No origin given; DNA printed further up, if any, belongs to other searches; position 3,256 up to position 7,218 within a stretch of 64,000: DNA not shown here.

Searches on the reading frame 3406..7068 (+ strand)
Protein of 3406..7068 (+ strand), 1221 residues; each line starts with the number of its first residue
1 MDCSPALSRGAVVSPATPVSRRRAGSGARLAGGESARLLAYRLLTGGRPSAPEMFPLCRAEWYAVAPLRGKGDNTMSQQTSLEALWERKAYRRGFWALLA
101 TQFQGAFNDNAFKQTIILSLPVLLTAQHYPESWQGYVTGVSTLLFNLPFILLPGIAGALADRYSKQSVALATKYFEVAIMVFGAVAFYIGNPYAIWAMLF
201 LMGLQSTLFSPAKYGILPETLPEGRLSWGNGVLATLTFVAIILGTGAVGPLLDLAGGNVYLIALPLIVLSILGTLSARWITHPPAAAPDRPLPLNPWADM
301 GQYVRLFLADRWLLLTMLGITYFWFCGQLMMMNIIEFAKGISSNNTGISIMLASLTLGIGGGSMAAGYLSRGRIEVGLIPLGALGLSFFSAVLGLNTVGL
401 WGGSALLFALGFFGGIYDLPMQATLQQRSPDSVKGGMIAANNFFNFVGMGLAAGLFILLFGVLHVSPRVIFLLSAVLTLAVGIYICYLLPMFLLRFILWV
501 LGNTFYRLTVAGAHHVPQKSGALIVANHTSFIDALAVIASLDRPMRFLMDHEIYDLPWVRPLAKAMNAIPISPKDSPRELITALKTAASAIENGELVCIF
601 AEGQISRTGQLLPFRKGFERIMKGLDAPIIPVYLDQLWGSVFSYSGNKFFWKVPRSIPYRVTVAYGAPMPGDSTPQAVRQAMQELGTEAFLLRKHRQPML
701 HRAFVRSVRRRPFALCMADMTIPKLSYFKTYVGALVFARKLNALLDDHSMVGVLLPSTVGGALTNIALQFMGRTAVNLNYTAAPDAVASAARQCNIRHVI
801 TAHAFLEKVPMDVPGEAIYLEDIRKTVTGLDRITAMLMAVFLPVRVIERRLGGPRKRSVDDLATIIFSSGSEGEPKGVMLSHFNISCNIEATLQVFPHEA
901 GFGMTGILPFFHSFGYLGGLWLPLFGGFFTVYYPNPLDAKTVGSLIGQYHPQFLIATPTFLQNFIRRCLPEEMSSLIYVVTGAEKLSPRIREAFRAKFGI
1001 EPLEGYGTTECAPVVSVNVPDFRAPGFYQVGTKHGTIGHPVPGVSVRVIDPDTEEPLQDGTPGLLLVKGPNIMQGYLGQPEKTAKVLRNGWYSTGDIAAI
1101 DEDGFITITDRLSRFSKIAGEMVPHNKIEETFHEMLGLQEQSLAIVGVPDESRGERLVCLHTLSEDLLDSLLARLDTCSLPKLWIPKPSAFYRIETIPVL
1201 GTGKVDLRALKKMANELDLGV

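Call 47: search_protein_families(library=pfam, proteins=[window:3406-7068:+], max_evalue=0.00001)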
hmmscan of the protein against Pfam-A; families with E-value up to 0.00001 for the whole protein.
window:3406-7068:+ (1221 aa): 3 families
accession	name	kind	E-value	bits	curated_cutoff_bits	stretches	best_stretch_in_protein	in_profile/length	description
PF00501.34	AMP-binding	-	6e-59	200.2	29.9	1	706-1077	3-384/384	AMP-binding enzyme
PF01553.26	Acyltransferase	-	1.6e-28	99.6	23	1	507-634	1-131/132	Acyltransferase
PF07690.21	MFS_1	-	4.2e-15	56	33.4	1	115-452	14-346/347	Major Facilitator Superfamily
